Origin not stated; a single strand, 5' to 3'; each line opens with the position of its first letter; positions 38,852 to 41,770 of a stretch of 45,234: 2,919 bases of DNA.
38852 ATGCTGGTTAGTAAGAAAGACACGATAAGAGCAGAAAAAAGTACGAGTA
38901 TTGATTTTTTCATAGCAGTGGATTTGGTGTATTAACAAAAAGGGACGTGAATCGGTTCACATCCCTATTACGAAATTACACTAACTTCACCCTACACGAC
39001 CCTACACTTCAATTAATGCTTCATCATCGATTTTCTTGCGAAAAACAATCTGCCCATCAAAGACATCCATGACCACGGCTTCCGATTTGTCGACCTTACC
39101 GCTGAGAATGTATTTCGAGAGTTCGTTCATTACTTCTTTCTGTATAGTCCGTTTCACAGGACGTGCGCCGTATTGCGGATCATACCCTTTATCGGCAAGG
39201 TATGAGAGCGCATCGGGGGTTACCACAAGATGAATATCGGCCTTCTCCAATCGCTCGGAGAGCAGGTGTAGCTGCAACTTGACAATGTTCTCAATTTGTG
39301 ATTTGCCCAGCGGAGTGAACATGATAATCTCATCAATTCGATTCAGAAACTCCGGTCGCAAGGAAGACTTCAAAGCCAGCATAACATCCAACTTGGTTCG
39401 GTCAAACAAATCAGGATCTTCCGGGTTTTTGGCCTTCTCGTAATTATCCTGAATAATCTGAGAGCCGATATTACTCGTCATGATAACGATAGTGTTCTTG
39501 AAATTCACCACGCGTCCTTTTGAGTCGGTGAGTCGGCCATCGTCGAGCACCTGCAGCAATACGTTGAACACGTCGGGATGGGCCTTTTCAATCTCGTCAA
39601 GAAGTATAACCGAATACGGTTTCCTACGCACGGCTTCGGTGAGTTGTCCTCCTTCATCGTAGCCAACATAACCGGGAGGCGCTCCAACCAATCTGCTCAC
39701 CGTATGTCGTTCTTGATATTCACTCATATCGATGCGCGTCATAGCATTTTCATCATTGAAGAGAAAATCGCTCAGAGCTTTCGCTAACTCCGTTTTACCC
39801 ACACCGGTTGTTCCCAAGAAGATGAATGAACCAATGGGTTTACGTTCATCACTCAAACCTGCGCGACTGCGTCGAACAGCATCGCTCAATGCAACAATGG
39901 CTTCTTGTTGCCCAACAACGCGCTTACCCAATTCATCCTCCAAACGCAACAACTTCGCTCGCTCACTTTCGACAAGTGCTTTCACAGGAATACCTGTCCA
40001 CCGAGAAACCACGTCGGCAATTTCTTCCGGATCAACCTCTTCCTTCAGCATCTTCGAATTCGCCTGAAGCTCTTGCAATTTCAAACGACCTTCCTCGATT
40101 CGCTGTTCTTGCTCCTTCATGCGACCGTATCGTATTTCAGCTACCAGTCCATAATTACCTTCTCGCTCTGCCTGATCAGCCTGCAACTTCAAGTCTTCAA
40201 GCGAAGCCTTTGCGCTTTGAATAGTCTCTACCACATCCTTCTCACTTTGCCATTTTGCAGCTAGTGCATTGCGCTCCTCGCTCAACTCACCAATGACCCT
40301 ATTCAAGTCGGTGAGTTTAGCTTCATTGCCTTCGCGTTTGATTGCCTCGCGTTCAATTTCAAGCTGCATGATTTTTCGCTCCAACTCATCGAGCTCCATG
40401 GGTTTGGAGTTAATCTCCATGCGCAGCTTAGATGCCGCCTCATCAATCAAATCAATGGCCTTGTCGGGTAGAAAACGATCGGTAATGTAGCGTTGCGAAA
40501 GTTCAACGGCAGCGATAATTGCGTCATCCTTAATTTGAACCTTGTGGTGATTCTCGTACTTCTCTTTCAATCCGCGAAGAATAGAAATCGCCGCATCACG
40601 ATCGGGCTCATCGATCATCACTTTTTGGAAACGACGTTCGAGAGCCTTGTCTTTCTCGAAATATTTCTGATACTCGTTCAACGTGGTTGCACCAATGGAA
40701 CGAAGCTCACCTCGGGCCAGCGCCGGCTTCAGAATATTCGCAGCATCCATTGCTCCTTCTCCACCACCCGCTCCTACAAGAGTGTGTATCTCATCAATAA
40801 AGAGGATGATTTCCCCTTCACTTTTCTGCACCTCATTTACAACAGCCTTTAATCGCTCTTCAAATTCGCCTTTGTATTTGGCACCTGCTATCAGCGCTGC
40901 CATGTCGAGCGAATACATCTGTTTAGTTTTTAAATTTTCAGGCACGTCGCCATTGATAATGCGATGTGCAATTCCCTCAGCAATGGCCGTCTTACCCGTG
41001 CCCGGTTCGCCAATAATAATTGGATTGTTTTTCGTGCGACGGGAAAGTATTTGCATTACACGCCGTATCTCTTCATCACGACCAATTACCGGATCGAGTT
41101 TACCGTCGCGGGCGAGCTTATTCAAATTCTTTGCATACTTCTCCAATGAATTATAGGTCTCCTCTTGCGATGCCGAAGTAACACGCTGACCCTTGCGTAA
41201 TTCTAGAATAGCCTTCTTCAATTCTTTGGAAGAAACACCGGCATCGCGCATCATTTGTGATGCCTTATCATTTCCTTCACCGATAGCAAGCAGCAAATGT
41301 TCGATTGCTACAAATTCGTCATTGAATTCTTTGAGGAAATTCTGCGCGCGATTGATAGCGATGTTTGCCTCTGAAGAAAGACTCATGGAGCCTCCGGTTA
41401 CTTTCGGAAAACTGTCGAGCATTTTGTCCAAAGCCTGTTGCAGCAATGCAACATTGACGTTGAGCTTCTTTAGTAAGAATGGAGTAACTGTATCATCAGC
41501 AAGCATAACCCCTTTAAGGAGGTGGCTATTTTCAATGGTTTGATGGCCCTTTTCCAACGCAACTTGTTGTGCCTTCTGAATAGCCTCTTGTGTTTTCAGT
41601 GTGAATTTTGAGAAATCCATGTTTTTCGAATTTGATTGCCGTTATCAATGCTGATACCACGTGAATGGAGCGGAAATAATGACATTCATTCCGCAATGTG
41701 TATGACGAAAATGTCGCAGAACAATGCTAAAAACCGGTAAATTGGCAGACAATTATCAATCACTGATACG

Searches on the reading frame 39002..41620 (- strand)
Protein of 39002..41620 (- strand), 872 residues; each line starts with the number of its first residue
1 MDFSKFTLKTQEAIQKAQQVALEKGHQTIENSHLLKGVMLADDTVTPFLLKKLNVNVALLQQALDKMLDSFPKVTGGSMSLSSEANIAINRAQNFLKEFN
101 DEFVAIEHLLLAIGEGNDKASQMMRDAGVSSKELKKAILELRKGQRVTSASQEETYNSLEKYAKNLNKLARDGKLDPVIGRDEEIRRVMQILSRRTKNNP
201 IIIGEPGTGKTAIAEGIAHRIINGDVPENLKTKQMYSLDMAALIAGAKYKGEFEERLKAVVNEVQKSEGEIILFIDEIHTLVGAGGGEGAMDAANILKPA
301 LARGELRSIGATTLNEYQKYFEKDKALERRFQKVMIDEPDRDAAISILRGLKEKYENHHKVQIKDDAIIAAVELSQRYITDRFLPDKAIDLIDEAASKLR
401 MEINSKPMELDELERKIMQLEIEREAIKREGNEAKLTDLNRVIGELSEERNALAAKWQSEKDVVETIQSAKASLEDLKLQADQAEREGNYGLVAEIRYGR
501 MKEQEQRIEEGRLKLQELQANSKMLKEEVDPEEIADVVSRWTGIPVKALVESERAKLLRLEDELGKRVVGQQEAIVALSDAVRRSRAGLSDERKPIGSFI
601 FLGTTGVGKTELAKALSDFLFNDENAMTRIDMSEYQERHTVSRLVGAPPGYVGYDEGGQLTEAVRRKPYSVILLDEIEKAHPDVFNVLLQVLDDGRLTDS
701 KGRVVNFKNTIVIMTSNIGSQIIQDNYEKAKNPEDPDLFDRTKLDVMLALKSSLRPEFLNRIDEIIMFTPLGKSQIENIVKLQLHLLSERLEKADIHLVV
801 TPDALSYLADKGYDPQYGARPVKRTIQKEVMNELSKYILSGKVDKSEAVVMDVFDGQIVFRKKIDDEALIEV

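Call 10: find_encoding_contigs(protein=window:39002-41620:-, flank=10000, max_places=6)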
Protein window:39002-41620:- (872 aa): 1 contig read that carries it; 1 place shown.
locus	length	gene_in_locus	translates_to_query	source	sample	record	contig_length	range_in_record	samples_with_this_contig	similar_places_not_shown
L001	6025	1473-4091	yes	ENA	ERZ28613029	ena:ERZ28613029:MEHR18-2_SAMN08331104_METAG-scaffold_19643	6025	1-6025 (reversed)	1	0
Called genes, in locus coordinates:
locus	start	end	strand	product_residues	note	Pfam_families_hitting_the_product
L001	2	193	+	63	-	?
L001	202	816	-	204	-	-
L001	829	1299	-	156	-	PF01202:SKI, PF13238:AAA_18 (weak)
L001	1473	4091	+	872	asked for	PF02861:Clp_N, PF13191:AAA_16 (weak), PF23569:NBD_SMAX1, PF00004:AAA, PF17871:AAA_lid_9, PF07724:AAA_2, PF07728:AAA_5, PF10431:ClpB_D2-small, +8 more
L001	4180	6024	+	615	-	?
